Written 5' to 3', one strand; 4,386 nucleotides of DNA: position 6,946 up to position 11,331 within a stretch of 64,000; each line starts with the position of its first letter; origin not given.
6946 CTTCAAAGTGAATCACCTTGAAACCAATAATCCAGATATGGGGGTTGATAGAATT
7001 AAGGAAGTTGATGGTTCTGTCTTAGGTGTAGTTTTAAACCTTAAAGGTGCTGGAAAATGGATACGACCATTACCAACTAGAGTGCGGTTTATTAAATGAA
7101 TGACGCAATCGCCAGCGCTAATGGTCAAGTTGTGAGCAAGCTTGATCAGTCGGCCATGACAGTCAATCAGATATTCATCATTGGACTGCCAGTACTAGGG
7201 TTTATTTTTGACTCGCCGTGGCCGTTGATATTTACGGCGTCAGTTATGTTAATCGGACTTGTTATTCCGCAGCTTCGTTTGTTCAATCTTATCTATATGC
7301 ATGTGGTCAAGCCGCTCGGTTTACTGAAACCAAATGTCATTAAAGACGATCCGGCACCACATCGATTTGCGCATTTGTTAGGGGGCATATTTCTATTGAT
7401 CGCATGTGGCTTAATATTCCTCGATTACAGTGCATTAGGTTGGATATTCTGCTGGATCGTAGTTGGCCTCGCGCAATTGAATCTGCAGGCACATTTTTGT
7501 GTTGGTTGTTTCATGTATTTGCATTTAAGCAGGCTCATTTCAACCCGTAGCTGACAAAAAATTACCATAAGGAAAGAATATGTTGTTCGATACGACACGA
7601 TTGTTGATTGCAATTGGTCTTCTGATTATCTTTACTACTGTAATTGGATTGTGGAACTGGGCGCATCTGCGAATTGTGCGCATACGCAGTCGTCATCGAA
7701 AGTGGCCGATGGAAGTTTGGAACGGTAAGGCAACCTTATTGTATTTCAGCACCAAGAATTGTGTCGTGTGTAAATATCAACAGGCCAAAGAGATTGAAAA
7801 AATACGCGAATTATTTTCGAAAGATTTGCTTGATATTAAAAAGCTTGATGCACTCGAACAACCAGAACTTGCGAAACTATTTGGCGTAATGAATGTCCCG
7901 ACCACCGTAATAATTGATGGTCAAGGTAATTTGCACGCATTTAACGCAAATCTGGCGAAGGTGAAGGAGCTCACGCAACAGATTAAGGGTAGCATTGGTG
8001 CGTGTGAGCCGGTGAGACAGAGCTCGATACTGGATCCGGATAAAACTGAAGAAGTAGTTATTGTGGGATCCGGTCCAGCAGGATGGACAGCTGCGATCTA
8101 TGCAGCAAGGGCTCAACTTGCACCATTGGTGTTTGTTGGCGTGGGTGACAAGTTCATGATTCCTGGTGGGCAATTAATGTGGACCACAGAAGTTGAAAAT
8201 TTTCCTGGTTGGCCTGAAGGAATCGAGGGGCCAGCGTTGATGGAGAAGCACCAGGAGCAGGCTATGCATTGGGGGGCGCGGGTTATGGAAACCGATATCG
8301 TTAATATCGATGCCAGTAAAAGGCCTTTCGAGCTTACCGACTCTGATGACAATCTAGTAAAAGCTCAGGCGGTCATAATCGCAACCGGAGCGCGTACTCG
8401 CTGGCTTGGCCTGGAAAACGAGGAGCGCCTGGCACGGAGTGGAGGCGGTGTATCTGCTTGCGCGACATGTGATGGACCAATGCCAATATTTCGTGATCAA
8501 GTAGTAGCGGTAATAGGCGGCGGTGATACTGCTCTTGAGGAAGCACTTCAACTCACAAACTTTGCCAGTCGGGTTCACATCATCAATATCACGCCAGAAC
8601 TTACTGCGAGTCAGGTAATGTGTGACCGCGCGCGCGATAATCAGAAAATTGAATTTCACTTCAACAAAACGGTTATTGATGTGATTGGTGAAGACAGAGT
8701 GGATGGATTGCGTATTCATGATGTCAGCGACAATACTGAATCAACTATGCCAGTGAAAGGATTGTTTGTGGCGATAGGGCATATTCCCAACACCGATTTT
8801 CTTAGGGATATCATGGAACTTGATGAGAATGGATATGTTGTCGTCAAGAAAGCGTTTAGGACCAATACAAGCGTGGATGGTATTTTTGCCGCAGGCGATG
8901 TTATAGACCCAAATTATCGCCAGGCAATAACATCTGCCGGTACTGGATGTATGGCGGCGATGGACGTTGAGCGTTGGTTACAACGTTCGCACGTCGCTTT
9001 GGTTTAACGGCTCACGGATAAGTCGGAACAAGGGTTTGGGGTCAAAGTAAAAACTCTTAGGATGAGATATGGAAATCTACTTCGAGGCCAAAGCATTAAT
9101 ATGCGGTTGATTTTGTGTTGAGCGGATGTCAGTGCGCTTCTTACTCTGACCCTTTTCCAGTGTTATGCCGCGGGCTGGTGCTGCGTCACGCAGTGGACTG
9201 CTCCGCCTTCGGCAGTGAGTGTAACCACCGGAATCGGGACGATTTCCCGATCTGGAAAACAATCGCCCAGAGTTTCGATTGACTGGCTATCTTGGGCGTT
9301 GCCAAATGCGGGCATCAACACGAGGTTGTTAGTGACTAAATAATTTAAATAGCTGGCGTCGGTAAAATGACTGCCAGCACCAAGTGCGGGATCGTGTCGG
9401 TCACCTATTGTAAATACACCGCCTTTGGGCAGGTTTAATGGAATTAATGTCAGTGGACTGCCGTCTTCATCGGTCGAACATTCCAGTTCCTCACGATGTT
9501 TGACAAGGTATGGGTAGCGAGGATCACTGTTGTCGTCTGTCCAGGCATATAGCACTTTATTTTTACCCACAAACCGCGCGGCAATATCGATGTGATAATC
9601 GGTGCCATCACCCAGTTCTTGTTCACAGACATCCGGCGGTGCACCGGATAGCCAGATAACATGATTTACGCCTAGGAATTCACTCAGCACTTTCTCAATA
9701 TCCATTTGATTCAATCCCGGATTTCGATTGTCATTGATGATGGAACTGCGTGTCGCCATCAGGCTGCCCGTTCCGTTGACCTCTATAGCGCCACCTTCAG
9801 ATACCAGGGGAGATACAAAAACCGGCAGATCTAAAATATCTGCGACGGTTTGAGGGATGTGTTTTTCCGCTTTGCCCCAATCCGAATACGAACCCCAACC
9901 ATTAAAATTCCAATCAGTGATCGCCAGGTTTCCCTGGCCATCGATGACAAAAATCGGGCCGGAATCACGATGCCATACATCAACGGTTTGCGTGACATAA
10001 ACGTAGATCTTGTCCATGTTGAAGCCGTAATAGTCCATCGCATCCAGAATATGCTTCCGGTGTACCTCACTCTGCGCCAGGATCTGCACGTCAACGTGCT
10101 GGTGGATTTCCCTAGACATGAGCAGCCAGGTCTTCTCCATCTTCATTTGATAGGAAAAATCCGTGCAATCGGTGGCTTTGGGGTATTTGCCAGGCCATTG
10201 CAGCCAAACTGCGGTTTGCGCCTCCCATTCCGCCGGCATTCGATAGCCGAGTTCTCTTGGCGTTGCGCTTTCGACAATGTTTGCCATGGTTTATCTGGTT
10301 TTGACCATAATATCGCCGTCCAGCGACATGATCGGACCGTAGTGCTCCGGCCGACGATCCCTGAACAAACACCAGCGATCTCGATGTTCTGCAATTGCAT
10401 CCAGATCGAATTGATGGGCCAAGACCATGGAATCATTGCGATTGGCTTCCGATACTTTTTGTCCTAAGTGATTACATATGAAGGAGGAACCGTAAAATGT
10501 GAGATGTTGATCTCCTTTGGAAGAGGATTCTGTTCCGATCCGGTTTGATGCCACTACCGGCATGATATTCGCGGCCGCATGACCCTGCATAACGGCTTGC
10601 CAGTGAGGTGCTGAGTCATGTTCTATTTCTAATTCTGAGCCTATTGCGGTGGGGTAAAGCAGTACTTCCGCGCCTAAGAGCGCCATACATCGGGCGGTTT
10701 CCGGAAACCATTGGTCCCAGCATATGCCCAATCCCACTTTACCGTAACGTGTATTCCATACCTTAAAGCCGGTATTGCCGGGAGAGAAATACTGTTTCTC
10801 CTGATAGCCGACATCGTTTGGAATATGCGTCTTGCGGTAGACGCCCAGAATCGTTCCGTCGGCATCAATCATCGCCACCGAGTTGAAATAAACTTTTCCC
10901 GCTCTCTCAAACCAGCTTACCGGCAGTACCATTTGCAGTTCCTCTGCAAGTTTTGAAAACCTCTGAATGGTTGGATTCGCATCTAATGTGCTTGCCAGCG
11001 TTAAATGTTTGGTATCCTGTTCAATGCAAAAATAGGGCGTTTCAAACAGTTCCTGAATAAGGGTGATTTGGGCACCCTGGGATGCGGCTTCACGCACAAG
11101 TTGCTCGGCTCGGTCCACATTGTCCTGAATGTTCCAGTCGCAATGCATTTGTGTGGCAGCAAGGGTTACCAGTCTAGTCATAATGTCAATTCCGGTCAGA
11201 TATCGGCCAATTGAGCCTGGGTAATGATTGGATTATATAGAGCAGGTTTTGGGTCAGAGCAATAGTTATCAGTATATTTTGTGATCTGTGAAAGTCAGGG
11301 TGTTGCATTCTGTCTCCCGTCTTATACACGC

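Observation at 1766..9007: Family 2A encapsulin locus without any known cargo enzyme: shell gene flanked by a giant repeat protein, an orphan disordered protein and a thiol-redox module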

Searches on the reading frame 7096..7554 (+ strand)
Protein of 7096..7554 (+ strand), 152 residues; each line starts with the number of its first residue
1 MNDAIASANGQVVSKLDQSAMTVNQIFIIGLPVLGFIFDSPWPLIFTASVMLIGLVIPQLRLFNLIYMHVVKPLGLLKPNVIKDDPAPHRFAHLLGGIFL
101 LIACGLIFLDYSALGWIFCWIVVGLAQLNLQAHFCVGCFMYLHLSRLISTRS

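Call 3: search_protein_families(library=pfam, proteins=[window:7096-7554:+], max_evalue=0.01)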
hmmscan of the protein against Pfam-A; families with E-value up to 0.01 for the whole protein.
window:7096-7554:+ (152 aa): 1 family
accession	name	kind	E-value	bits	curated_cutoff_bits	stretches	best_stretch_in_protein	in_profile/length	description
PF14340.12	DUF4395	-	3.1e-27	95.9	24.5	1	17-146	2-130/130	Domain of unknown function (DUF4395)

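Call 4: search_protein_families(library=ncbifam, proteins=[window:7096-7554:+], max_evalue=0.01)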
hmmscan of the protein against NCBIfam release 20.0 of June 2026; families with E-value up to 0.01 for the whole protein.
window:7096-7554:+ (152 aa): 0 families

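Call 81: search_protein_families(library=pfam, proteins=[window:7096-7554:+], max_evalue=1)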
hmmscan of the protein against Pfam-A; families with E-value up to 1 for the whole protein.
window:7096-7554:+ (152 aa): 1 family
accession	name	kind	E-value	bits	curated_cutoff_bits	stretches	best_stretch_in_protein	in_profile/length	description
PF14340.12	DUF4395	-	3.1e-27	95.9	24.5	1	17-146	2-130/130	Domain of unknown function (DUF4395)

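Call 82: search_dna_similar(query=window:7096-7554:+, collection=plasmids, mode=protein, max_evalue=0.001, max_rows=30)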
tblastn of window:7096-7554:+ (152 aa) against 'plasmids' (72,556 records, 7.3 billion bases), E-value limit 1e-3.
No match.

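Call 87: search_protein_families(library=ncbifam, proteins=[window:7096-7554:+], max_evalue=0.1)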
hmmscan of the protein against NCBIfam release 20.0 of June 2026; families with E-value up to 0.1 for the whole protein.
window:7096-7554:+ (152 aa): 0 families

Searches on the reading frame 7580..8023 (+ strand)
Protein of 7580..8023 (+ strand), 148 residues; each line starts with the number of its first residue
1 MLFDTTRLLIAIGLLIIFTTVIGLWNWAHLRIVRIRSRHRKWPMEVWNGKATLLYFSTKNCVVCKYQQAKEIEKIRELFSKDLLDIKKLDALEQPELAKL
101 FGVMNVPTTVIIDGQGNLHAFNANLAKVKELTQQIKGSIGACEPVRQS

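Call 87: search_protein_families(library=ncbifam, proteins=[window:7580-8023:+], max_evalue=0.1)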
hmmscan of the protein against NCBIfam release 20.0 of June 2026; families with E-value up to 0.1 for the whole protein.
seq(148 aa): 7 families
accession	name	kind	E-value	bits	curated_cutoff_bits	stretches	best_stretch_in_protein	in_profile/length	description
TIGR01068.1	thioredoxin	equivalog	5.3e-05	23.3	96.8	1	50-136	15-98/101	thioredoxin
TIGR02187.2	PDO_seleno_TRX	equivalog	0.0022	17.4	185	1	59-114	28-190/209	protein disulfide oxidoreductase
TIGR01126.1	pdi_dom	equivalog_domain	0.0033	17.7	107.2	1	48-116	13-82/105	protein disulfide-isomerase domain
TIGR00411.1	redox_disulf_1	equivalog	0.0044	17.1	92.75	1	57-113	7-61/82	MJ0307 family thioredoxin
NF041202.1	StoA_CxxC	exception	0.028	14.3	210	0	94-119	120-145/163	endospore biogenesis thiol-disulfide oxidoreductase StoA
TIGR00965.1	dapD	equivalog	0.029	13.8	375.4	1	20-81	31-90/271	2,3,4,5-tetrahydropyridine-2,6-dicarboxylate N-succinyltransferase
NF041054.1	WAxxUGC_long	equivalog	0.033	13.5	300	1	96-119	172-195/354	ResA-like WAxxUGC motif-containing protein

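Call 88: search_solved_structures(query=window:7580-8023:+, max_evalue=0.1)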
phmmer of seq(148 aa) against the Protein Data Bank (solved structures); distinct sequences matched with E-value up to 0.1: 42.
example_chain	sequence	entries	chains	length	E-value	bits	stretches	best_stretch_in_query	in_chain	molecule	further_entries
3idv_A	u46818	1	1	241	9.2e-06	28.7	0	52-124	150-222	Protein disulfide-isomerase A4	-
3ul3_B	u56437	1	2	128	0.0002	24.4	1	51-115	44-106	Thioredoxin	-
6mos_A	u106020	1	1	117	0.00022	24.3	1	53-130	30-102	Thioredoxin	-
4o32_A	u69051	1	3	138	0.00023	24.2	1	51-115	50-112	Thioredoxin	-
1a8l_A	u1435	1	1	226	0.00042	23.4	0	53-114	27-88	PROTEIN DISULFIDE OXIDOREDUCTASE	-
1j08_A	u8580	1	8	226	0.00064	22.8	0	51-114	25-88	glutaredoxin-like protein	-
1nw2_A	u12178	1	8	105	0.0011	22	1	47-115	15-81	THIOREDOXIN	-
1quw_A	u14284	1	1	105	0.0011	22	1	47-115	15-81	THIOREDOXIN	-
2l57_A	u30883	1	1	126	0.0016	21.5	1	46-141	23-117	Uncharacterized protein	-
1rqm_A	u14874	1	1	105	0.0032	20.5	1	53-115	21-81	Thioredoxin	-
1nsw_A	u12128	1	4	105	0.0033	20.5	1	53-115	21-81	THIOREDOXIN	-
2dj2_A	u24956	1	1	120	0.0048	19.9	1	48-117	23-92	Protein disulfide-isomerase A4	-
2ywm_A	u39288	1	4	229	0.0052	19.8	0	76-116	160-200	Glutaredoxin-like protein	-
2ayt_A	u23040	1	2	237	0.0058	19.7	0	76-116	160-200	glutaredoxin-like protein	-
2o85_A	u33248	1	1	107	0.0076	19.3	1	29-115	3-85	Thioredoxin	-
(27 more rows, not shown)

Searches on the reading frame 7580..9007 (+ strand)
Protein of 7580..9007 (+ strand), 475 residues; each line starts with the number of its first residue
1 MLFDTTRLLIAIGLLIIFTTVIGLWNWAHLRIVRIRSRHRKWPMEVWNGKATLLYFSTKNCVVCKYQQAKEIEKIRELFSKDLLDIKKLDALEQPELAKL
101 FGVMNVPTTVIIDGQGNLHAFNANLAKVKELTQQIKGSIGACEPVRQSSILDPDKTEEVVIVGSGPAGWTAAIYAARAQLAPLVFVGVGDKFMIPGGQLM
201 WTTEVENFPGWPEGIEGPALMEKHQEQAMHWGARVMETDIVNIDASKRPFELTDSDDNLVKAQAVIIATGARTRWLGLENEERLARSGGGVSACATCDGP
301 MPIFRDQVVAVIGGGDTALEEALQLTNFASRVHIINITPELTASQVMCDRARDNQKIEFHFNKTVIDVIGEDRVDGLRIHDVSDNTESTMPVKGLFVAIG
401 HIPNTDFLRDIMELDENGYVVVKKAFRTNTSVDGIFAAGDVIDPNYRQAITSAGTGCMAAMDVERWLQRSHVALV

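Call 3: search_protein_families(library=pfam, proteins=[window:7580-9007:+], max_evalue=0.01)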
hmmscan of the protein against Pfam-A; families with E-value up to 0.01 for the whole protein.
window:7580-9007:+ (475 aa): 12 families
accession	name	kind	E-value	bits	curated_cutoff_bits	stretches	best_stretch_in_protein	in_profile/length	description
PF07992.20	Pyr_redox_2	-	9.3e-49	166.8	26.1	1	158-455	2-290/291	Pyridine nucleotide-disulphide oxidoreductase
PF13738.12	Pyr_redox_3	-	9.2e-17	61.7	30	1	237-439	101-305/305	Pyridine nucleotide-disulphide oxidoreductase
PF00070.33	Pyr_redox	-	6.6e-14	52.6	22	1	309-379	2-79/82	Pyridine nucleotide-disulphide oxidoreductase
PF13098.12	Thioredoxin_2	-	8.9e-06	26.4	27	1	48-117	4-86/104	Thioredoxin-like domain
PF00085.26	Thioredoxin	-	1.1e-05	25.8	23.5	1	41-135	9-101/103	Thioredoxin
PF03486.20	HI0933_like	-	2.4e-05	24.4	50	0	158-197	2-44/244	HI0933-like protein Rossmann domain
PF01134.28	GIDA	-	6.2e-05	22.7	22.1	0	159-185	2-28/391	Glucose inhibited division protein A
PF00890.30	FAD_binding_2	-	0.00033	20.4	20.4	0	159-180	2-23/414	FAD binding domain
PF12831.13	FAD_oxidored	-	0.00096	19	27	1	158-178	1-21/416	FAD dependent oxidoreductase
PF13241.12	NAD_binding_7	-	0.0011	20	22.1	0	304-358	5-49/104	Putative NAD(P)-binding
PF13905.12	Thioredoxin_8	-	0.0013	19.5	27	0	91-117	67-93/94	Thioredoxin-like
PF05834.18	Lycopene_cycl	-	0.0017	17.9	23.4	0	159-208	2-51/380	Lycopene cyclase protein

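Call 4: search_protein_families(library=ncbifam, proteins=[window:7580-9007:+], max_evalue=0.01)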
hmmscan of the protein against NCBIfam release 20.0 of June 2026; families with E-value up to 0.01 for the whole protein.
window:7580-9007:+ (475 aa): 63 families (the best 25 are shown)
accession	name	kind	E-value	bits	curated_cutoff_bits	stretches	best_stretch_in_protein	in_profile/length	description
TIGR01292.1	TRX_reduct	equivalog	5.4e-107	357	343.45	1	158-467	2-300/300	thioredoxin-disulfide reductase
NF007614.0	PRK10262.1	equivalog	1.5e-87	293.8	644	1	155-468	5-315/321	thioredoxin-disulfide reductase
TIGR03143.1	AhpF_homolog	hypoth_equivalog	1.1e-66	225.5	687.65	1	158-469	6-310/555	putative alkyl hydroperoxide reductase F subunit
TIGR03140.1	AhpF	equivalog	3.4e-65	220.5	502.9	1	100-462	165-507/515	alkyl hydroperoxide reductase subunit F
TIGR01350.1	lipoamide_DH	equivalog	5.6e-20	71.5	408.8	2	219-445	97-312/461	dihydrolipoyl dehydrogenase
TIGR02053.1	MerA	equivalog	3.1e-15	56.1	454.45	1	256-461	124-326/465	mercury(II) reductase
NF009409.0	PRK12770.1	subfamily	3.7e-14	52.6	343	1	153-470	15-353/360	putative glutamate synthase subunit beta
NF009410.0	PRK12771.1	subfamily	1.5e-13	50.2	516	1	263-470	225-448/566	NAD(P)-binding protein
TIGR04018.1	Bthiol_YpdA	hypoth_equivalog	2.6e-13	49.5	339.9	1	239-442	92-289/316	YpdA family putative bacillithiol disulfide reductase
TIGR03385.1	CoA_CoA_reduc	equivalog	2.9e-13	49.4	578.8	1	263-447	105-288/439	CoA-disulfide reductase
NF004945.0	PRK06292.2-3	equivalog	4.1e-12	45.8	494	1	256-442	124-305/457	dihydrolipoyl dehydrogenase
NF005884.0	PRK07846.1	equivalog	8.2e-12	44.5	501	1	251-446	120-308/454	mycothione reductase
TIGR01316.1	gltA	equivalog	2.3e-11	43.2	471.75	1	299-466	265-448/449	NADPH-dependent glutamate synthase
NF003585.0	PRK05249.1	equivalog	2.8e-10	39.4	465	1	252-460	129-330/464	Si-specific NAD(P)(+) transhydrogenase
NF004943.0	PRK06292.2-1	equivalog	7.8e-10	38.1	432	1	231-442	101-308/456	dihydrolipoyl dehydrogenase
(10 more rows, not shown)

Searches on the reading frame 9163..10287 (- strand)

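Call 3: search_protein_families(library=pfam, proteins=[window:9163-10287:-], max_evalue=0.01)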
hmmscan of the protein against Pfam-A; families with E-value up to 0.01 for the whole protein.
window:9163-10287:- (374 aa): 1 family
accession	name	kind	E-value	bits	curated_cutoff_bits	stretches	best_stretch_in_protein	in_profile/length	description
PF04371.20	PAD_porph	-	2.1e-90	303.6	25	1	16-372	1-321/321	Porphyromonas-type peptidyl-arginine deiminase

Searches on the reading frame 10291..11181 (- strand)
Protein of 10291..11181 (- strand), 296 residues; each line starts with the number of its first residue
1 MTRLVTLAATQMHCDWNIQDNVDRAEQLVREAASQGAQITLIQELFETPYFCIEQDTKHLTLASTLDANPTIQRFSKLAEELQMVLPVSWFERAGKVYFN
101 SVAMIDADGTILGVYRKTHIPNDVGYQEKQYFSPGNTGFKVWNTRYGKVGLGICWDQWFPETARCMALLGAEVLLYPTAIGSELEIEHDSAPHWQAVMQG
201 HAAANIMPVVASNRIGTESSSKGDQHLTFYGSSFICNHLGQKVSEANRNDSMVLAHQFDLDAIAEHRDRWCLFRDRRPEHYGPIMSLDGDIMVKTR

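Call 3: search_protein_families(library=pfam, proteins=[window:10291-11181:-], max_evalue=0.01)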
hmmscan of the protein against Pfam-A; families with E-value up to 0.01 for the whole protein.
window:10291-11181:- (296 aa): 1 family
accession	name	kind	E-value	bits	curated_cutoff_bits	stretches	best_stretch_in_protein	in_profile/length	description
PF00795.27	CN_hydrolase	-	2.9e-53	181.3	23.2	1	7-267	2-255/256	Carbon-nitrogen hydrolase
